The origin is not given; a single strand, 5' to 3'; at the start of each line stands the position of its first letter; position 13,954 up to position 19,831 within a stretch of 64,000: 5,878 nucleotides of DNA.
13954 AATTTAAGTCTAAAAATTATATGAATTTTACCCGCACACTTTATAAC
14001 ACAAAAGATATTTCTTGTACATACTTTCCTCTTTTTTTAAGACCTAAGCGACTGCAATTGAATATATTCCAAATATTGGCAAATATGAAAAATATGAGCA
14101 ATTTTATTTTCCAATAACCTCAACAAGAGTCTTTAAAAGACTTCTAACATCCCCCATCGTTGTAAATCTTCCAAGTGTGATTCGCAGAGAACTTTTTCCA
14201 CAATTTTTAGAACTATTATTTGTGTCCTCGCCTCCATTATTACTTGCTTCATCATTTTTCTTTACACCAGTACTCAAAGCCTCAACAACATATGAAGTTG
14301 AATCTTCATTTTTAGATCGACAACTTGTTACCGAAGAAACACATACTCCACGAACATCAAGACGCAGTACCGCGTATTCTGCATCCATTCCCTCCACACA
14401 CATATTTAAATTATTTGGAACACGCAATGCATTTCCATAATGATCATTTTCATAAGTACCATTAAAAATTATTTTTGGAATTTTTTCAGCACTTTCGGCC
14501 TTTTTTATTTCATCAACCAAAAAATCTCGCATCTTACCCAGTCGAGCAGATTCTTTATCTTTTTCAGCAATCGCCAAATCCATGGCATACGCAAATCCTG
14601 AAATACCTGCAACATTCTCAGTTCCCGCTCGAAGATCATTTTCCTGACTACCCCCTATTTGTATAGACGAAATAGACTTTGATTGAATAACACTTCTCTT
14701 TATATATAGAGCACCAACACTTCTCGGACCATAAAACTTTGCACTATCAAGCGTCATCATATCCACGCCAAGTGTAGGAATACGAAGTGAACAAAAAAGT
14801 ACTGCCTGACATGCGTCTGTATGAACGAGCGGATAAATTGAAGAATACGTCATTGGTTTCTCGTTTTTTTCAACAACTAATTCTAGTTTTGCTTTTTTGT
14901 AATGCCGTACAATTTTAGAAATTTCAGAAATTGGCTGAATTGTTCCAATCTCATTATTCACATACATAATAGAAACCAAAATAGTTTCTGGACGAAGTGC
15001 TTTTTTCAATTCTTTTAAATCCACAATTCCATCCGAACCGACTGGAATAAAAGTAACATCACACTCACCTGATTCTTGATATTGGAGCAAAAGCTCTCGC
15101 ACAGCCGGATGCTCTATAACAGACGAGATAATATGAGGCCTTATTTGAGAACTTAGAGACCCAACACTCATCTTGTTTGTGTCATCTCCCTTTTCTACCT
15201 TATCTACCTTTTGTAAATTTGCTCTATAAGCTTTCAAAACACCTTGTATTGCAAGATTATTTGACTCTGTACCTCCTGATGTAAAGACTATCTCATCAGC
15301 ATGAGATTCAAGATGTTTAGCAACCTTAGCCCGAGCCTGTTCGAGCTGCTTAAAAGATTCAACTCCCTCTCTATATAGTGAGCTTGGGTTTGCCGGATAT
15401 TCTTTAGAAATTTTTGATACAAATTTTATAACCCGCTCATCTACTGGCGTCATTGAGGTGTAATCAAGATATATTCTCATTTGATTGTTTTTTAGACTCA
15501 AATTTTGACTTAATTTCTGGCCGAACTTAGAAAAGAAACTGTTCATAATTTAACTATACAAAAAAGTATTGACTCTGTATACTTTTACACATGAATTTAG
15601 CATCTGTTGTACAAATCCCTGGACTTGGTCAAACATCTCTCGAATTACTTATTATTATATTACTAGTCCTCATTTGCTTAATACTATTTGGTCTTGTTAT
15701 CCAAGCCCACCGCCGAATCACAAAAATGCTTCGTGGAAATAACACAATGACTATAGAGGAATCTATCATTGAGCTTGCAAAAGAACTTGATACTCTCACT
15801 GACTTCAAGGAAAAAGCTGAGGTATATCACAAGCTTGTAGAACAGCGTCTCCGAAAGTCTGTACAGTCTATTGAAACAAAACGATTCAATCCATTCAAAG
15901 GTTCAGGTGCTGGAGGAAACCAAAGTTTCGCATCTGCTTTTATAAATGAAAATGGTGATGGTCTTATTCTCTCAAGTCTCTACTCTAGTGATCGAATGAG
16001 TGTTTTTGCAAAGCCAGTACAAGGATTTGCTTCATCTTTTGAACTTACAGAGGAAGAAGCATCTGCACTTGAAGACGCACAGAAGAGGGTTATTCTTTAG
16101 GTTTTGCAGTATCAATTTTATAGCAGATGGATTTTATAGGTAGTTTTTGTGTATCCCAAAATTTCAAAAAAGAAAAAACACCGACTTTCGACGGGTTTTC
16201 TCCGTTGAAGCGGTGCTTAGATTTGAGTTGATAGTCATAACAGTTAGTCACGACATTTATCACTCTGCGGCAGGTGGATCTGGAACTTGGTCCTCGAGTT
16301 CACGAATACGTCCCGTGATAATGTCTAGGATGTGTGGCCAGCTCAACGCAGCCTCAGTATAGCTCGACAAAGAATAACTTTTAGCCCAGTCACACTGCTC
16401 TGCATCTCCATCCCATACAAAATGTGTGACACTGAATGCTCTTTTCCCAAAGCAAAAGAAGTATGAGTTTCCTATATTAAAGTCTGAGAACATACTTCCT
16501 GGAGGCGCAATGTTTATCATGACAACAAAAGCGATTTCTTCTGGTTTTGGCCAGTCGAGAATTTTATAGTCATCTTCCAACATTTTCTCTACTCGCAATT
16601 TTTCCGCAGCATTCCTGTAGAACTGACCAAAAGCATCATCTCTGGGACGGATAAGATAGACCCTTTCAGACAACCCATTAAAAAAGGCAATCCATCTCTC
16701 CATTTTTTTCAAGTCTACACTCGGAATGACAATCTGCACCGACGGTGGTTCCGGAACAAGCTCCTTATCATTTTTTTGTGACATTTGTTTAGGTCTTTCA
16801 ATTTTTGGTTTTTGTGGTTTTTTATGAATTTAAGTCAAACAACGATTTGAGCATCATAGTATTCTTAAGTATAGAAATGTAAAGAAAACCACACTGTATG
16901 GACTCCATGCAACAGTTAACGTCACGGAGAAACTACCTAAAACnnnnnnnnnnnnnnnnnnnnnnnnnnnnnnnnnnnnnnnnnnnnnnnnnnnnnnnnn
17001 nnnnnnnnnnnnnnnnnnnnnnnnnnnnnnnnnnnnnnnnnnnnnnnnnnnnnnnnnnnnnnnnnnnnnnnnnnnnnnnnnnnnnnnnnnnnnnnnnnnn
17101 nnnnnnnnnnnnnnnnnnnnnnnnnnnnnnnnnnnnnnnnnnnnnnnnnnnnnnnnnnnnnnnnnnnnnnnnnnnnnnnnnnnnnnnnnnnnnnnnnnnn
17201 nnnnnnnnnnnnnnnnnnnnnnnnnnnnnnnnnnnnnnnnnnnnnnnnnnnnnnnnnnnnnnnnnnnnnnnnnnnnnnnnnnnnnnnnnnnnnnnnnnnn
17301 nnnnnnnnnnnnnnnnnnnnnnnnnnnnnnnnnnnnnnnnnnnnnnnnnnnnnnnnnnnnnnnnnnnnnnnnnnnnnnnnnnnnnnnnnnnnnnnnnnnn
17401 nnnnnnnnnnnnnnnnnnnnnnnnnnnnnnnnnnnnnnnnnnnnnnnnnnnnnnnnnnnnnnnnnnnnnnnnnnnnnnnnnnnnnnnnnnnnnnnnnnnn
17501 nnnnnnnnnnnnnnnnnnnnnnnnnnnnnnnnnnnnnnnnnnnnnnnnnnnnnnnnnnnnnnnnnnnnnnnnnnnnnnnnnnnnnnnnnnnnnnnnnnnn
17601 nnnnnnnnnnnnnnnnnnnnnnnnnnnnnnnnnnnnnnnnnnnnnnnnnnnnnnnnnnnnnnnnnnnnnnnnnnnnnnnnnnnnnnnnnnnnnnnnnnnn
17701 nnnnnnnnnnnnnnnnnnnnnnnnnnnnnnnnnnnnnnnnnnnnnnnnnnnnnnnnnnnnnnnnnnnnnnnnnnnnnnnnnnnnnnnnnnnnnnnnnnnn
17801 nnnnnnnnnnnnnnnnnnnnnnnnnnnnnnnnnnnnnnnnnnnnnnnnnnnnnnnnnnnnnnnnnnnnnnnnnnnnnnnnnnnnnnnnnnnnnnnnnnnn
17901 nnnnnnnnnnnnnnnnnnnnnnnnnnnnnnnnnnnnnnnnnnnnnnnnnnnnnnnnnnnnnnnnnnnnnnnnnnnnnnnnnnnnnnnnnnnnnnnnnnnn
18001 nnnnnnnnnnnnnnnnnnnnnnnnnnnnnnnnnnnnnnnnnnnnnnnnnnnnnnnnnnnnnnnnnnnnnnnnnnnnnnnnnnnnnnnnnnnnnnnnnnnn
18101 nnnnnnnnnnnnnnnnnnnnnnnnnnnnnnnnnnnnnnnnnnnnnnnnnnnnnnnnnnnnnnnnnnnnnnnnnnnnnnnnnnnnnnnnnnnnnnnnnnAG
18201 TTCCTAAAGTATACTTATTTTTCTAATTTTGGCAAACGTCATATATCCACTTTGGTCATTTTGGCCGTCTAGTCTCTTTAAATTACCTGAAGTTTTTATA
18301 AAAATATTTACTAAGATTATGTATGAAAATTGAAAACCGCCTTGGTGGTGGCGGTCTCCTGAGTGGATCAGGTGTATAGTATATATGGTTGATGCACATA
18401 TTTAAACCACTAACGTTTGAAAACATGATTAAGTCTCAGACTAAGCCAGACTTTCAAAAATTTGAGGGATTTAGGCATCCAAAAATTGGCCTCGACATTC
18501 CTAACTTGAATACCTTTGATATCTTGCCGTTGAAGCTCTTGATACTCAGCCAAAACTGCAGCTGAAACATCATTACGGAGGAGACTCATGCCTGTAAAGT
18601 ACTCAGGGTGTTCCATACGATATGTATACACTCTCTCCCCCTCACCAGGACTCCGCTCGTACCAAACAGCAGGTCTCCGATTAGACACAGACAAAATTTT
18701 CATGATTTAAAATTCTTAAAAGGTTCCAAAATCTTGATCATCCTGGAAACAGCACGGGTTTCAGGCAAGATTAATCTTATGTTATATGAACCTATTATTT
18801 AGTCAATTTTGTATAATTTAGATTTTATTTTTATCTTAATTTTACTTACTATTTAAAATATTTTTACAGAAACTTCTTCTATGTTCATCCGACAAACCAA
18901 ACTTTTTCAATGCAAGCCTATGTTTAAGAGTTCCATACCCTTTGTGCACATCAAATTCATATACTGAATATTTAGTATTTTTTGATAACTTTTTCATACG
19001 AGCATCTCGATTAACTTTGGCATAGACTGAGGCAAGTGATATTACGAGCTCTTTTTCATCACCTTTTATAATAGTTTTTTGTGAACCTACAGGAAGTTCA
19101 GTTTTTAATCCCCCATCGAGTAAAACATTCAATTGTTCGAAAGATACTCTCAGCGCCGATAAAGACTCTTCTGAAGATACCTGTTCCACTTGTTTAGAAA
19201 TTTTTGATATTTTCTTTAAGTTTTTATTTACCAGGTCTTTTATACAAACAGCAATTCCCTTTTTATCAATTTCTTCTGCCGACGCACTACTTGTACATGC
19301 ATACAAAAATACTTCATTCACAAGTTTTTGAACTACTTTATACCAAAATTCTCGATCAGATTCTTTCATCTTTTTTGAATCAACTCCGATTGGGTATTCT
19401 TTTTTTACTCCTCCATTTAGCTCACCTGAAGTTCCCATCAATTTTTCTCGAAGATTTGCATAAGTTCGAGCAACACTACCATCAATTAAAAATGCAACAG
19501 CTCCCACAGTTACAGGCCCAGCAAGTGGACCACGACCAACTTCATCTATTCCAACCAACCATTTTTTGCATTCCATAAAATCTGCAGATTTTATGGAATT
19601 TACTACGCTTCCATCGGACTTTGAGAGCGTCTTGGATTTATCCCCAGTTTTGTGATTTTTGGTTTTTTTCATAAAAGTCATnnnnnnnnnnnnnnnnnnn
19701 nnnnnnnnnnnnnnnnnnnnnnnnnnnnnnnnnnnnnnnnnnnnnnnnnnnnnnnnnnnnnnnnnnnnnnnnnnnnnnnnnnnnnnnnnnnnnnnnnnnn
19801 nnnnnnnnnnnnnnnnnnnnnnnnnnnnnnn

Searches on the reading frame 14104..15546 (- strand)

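Call 19: search_protein_families(library=pfam, proteins=[window:14104-15546:-], max_evalue=0.01)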
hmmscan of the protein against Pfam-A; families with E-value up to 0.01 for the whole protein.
window:14104-15546:- (480 aa): 2 families
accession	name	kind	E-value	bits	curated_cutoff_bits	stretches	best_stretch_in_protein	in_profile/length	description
PF00266.25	Aminotran_5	-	8.4e-47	160.3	21.5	3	25-106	1-84/371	Aminotransferase class-V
PF00155.27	Aminotran_1_2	-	0.0028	17.4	19.7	0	171-225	124-184/361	Aminotransferase class I and II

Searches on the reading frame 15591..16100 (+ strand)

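Call 19: search_protein_families(library=pfam, proteins=[window:15591-16100:+], max_evalue=0.01)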
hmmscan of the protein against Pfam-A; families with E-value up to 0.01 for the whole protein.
window:15591-16100:+ (169 aa): 1 family
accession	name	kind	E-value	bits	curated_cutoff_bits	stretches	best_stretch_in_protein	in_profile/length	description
PF14584.11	DUF4446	-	3.8e-30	105.3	27.4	1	20-163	8-149/150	Protein of unknown function (DUF4446)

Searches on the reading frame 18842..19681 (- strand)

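Call 19: search_protein_families(library=pfam, proteins=[window:18842-19681:-], max_evalue=0.01)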
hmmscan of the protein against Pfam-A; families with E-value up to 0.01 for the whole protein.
window:18842-19681:- (279 aa): 1 family
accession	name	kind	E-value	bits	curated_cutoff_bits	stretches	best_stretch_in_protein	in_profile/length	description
PF01351.25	RNase_HII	-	9.4e-19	68.5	25.8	2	101-273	37-198/199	Ribonuclease HII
